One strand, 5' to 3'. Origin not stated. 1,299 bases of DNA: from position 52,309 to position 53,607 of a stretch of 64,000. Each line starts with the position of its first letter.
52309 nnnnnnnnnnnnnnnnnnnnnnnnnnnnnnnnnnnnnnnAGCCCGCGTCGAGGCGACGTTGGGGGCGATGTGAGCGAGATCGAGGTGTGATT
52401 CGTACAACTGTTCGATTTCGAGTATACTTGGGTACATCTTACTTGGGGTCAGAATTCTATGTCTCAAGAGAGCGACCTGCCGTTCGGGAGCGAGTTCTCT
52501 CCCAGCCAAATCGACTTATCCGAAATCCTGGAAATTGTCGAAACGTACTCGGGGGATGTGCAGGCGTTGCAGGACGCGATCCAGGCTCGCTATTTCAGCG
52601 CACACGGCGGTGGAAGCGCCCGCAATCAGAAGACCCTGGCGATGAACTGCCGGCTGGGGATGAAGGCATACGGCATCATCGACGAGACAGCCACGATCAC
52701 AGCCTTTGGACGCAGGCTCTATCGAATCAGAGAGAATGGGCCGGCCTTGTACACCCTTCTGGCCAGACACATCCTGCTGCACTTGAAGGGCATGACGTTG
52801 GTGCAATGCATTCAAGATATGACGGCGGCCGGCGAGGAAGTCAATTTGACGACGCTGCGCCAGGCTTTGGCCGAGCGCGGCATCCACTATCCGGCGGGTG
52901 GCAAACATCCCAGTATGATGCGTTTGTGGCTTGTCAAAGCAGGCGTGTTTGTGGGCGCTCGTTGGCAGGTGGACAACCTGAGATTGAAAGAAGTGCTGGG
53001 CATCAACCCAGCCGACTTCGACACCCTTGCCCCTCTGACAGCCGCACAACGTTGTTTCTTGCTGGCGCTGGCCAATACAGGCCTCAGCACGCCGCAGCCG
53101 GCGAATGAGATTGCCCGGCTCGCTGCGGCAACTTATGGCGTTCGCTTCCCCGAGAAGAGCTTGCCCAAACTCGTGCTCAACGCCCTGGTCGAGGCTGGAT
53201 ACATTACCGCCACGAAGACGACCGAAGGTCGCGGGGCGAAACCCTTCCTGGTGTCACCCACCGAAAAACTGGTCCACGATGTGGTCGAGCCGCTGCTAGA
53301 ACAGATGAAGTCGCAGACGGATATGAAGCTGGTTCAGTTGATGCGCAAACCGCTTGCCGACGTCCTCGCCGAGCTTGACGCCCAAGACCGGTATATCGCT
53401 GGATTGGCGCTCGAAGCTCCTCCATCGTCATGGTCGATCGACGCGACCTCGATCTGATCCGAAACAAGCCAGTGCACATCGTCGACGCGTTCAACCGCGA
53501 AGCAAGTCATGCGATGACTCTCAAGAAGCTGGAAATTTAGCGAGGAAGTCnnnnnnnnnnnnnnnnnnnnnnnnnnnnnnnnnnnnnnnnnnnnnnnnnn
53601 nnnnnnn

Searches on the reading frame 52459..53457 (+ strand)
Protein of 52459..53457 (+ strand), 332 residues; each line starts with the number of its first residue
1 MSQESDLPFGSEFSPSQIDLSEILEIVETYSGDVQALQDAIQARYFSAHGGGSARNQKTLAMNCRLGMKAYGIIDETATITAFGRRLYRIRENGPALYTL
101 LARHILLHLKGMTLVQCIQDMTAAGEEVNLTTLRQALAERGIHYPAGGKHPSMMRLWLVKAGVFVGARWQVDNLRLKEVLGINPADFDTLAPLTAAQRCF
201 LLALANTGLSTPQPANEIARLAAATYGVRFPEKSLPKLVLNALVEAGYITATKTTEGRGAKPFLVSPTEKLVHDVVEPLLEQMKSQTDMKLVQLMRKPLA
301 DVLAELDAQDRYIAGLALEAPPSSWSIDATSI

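Call 3: search_protein_families(library=pfam, proteins=[window:52459-53457:+], max_evalue=0.01)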
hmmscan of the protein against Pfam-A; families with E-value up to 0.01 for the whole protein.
window:52459-53457:+ (332 aa): 0 families

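Call 6: search_protein_families(library=ncbifam, proteins=[window:52459-53457:+], max_evalue=0.01)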
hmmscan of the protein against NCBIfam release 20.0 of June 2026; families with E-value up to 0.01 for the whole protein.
window:52459-53457:+ (332 aa): 0 families

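Call 7: search_protein_families(library=padloc, proteins=[window:52459-53457:+], max_evalue=0.01)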
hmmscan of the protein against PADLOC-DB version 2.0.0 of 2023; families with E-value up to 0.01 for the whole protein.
window:52459-53457:+ (332 aa): 0 families

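Call 8: find_homologous_proteins(query=window:52459-53454:+, max_evalue=0.001)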
Query window:52459-53454:+ (332 aa): 1994 proteins with E <= 0.001 among 8000 candidates; the best 120 are listed.
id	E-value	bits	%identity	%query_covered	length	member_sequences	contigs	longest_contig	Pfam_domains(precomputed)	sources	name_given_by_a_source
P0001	3.2e-182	623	87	96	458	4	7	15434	PF04471.19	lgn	-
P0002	3.4e-166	570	81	96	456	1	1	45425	PF04471.19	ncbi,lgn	-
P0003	7.7e-165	566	81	96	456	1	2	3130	PF04471.19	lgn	-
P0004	1.4e-157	542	75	96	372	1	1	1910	-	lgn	-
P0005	2.2e-152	525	74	96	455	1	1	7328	PF04471.19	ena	-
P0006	2.5e-152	524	74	96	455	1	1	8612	PF04471.19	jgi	-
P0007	4.2e-152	524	73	96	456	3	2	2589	PF04471.19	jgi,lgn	-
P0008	6.3e-152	523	72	96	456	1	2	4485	PF04471.19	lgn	-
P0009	7.2e-152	523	73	96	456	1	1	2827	PF04471.19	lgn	-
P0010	8.0e-152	523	74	96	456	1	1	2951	PF04471.19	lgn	-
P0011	9.4e-152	523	73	96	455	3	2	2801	PF04471.19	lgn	-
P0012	2.3e-151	521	73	95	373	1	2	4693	-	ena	-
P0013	3.2e-151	521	73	95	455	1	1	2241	PF04471.19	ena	-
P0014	3.6e-151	521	73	96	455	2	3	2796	PF04471.19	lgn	-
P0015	4.4e-151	520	73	95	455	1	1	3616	PF04471.19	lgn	-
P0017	5.9e-151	520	73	95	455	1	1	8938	PF04471.19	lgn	-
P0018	6.9e-151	520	72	96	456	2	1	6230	PF04471.19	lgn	-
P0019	1.3e-150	519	73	96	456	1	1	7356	PF04471.19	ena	-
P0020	1.6e-150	519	73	95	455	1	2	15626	PF04471.19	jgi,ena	-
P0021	2.0e-150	518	73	96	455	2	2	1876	PF04471.19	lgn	-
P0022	2.3e-150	518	74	96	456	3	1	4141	PF04471.19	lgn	-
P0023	3.2e-150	518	71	96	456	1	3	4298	PF04471.19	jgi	-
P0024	5.3e-150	517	73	96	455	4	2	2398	PF04471.19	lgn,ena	-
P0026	6.3e-150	517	73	96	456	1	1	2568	PF04471.19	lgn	-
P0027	7.3e-150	516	71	96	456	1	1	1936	PF04471.19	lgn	-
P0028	7.3e-150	516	73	96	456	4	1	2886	PF04471.19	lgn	-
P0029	8.8e-150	516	71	96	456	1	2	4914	PF04471.19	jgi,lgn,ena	-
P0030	9.2e-150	516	73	96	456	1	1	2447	PF04471.19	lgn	-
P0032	1.5e-149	515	71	96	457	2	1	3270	PF04471.19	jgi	jgi:site-specific DNA-methyltransferase (cytosine-N4-specific)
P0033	1.6e-149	515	73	96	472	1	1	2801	PF04471.19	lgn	-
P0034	2.1e-149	515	72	96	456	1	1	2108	PF04471.19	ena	-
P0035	4.0e-149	514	73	96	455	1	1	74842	PF04471.19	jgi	jgi:site-specific DNA-methyltransferase (cytosine-N4-specific)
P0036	4.4e-149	514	72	96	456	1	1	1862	PF04471.19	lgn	-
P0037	5.8e-149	513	70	96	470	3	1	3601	PF04471.19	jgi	jgi:hypothetical protein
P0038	7.7e-149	513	73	95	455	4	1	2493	PF04471.19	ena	-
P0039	1.2e-148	512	73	96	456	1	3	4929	PF04471.19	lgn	-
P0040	1.5e-148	512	71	96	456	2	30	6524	PF04471.19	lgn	-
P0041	2.5e-148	511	71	96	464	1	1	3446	PF04471.19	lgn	-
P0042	6.3e-148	510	70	96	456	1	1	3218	PF04471.19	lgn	-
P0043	9.3e-148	509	71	96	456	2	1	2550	PF04471.19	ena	-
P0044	1.1e-147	509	72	96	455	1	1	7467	PF04471.19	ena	-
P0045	1.1e-147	509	71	96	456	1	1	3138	PF04471.19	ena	-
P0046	1.5e-147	509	72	96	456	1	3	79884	PF04471.19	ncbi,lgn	ncbi:MAG: restriction endonuclease [Anaerolineae bacterium]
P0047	2.5e-147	508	72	96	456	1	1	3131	PF04471.19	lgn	-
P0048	2.9e-147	508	71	96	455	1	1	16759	PF04471.19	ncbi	-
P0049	4.9e-147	507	71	96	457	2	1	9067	PF04471.19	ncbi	-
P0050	6.0e-147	507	70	96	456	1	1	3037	PF04471.19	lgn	-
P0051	6.1e-147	507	70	96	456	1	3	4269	PF04471.19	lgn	-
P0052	6.5e-147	507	69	96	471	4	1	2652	PF04471.19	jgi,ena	-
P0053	8.8e-147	506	69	96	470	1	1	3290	PF04471.19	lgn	-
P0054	9.5e-147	506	71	96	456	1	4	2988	PF04471.19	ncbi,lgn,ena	-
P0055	1.1e-146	506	70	96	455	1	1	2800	PF04471.19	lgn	-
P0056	1.2e-146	506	70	96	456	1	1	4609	PF04471.19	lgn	-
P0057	1.3e-146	506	69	96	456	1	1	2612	PF04471.19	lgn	-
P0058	1.3e-146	506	71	96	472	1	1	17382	PF04471.19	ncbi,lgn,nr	ncbi:MAG: restriction endonuclease [Deltaproteobacteria bacterium]|nr:restriction endonuclease [Delt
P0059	1.3e-146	506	71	96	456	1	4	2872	PF04471.19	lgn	-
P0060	2.0e-146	505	71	96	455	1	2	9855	PF04471.19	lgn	-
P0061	3.2e-146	504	71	96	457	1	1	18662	PF04471.19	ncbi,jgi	-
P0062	3.5e-146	504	71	96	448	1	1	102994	PF04471.19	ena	-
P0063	4.2e-146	504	71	96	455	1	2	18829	PF04471.19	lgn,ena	-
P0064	4.3e-146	504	70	96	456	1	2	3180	PF04471.19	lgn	-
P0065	4.5e-146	504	71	96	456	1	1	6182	PF04471.19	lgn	-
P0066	4.7e-146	504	71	96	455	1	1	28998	PF04471.19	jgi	-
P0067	5.4e-146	504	71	96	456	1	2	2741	PF04471.19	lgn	-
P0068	1.6e-145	502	70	96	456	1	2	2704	PF04471.19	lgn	-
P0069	5.1e-145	500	69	95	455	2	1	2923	PF04471.19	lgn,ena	-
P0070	5.7e-145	500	70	96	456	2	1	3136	PF04471.19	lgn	-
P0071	6.7e-145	500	70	96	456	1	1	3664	PF04471.19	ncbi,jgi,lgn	jgi:hypothetical protein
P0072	7.7e-145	500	70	96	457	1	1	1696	PF04471.19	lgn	-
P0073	1.3e-144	499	69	96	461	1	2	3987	PF04471.19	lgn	-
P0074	1.5e-144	499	70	96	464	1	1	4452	PF04471.19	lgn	-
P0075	1.6e-144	499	69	96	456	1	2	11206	PF04471.19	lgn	-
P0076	1.7e-144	499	70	96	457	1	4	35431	PF04471.19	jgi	jgi:site-specific DNA-methyltransferase (cytosine-N4-specific)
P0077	1.8e-144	499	71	96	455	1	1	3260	PF04471.19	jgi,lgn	jgi:site-specific DNA-methyltransferase (cytosine-N4-specific)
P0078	2.2e-144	498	69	96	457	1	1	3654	PF04471.19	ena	-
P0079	2.9e-144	498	69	96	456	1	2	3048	PF04471.19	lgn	-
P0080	3.0e-144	498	69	96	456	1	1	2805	PF04471.19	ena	-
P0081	3.3e-144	498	70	96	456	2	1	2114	PF04471.19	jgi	-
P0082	1.3e-143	496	69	96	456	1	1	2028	PF04471.19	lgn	-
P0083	1.4e-143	496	68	96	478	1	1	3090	PF04471.19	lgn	-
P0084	1.5e-143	496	70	96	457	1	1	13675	PF04471.19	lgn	-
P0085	2.0e-143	495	71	95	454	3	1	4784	PF04471.19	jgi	-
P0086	3.4e-143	494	68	96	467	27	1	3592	PF04471.19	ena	-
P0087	5.8e-143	494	69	96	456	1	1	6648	PF04471.19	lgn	-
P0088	6.0e-143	494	68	96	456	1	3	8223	PF04471.19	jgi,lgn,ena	-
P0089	6.5e-143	494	69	95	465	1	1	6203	PF04471.19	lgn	-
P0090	6.6e-143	494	69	96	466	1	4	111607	PF04471.19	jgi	jgi:hypothetical protein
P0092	9.3e-143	493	69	96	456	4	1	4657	PF04471.19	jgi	-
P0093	9.6e-143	493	69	96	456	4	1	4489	PF04471.19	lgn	-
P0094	1.1e-142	493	68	96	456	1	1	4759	PF04471.19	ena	-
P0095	3.5e-142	491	68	96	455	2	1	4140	PF04471.19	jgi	jgi:hypothetical protein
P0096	4.0e-142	491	68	96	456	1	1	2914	PF04471.19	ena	-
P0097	4.3e-142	491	70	96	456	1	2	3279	PF04471.19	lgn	-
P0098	5.4e-142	491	70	96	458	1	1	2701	PF04471.19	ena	-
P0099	6.5e-142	490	67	96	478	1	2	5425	PF04471.19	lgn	-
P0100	1.2e-141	489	68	96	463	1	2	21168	PF04471.19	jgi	jgi:hypothetical protein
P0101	1.8e-141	489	68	96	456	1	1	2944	PF04471.19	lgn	-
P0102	2.7e-141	488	69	96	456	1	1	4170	PF04471.19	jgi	jgi:site-specific DNA-methyltransferase (cytosine-N4-specific)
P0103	4.6e-141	487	68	96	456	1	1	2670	PF04471.19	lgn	-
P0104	5.1e-141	487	69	95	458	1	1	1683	PF04471.19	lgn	-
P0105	6.3e-141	487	68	95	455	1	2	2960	PF04471.19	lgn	-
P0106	7.5e-141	487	69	96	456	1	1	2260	PF04471.19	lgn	-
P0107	9.3e-141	486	69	96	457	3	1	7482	PF04471.19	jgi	jgi:site-specific DNA-methyltransferase (cytosine-N4-specific)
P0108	1.3e-140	486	67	96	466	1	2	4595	PF04471.19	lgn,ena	-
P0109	1.3e-140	486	70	96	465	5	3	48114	PF04471.19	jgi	-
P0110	1.7e-140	486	68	96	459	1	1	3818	PF04471.19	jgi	-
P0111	1.7e-140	486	67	96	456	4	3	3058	PF04471.19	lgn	-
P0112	2.4e-140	485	69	96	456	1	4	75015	PF04471.19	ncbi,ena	-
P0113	2.9e-140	485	69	96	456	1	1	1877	PF04471.19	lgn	-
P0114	3.6e-140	485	69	96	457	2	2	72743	PF04471.19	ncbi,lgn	-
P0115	3.7e-140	485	68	96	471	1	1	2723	PF04471.19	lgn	-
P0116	3.8e-140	484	68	96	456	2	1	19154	PF04471.19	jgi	-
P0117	4.4e-140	484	67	96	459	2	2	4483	PF04471.19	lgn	-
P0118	4.8e-140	484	68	96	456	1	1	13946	PF04471.19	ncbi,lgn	-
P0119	5.2e-140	484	68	96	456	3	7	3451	PF04471.19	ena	-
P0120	7.0e-140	484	68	96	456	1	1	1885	PF04471.19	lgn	-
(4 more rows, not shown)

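Call 12: find_encoding_contigs(protein=window:52459-53457:+, flank=10000, max_places=6)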
Protein window:52459-53457:+ (332 aa): no gene with exactly this product is on record in the collection.

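Call 13: find_encoding_contigs(protein=P0001, flank=10000, max_places=6)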
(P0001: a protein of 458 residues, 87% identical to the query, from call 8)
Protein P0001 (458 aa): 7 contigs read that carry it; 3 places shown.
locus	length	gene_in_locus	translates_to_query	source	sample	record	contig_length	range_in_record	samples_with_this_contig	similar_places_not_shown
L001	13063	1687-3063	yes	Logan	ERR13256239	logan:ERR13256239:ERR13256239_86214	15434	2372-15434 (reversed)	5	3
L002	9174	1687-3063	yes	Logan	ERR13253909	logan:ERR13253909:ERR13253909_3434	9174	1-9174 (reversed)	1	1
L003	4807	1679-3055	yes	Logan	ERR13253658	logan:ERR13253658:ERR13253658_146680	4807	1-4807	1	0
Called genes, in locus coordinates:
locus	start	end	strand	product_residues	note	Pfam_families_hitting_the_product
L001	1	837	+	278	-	?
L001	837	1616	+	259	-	PF01061:ABC2_membrane (weak)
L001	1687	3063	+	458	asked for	PF04471:Mrr_cat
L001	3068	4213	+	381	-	PF01555:N6_N4_Mtase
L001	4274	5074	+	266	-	PF01061:ABC2_membrane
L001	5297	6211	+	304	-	PF13020:NOV_C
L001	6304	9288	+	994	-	PF01139:RtcB, PF14890:Intein_splicing, PF01139:RtcB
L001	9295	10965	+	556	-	PF00082:Peptidase_S8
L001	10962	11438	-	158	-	-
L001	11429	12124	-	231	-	PF24481:CT398_CC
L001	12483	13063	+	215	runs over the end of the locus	-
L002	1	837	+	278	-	?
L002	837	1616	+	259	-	PF01061:ABC2_membrane (weak)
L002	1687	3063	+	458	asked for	PF04471:Mrr_cat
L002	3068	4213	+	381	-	PF01555:N6_N4_Mtase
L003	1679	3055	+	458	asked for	PF04471:Mrr_cat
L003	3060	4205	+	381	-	PF01555:N6_N4_Mtase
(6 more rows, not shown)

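Call 14: find_encoding_contigs(protein=P0002, flank=10000, max_places=4)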
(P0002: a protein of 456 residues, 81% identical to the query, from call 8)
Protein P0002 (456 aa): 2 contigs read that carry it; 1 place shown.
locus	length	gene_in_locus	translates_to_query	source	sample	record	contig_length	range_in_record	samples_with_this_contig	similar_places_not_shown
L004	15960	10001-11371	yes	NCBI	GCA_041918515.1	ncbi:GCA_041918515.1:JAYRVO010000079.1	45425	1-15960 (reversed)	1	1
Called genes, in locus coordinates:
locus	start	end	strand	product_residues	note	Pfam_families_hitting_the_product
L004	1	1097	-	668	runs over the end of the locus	PF08239:SH3_3 (weak), PF17128:DUF5107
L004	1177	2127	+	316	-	PF01555:N6_N4_Mtase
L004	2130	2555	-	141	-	PF13279:4HBT_2, PF03061:4HBT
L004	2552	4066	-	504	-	PF02789:Peptidase_M17_N, PF00883:Peptidase_M17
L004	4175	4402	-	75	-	-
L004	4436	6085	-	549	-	PF00270:DEAD, PF00271:Helicase_C, PF25399:DeaD_dimer, PF03880:DbpA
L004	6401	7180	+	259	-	PF12804:NTP_transf_3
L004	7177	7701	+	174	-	PF01569:PAP2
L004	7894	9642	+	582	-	PF19864:Radical_SAM_N2, PF04055:Radical_SAM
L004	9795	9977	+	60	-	-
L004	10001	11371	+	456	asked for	PF04471:Mrr_cat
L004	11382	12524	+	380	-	PF01555:N6_N4_Mtase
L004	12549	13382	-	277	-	PF00005:ABC_tran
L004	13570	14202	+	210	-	-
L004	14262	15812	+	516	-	PF03023:MurJ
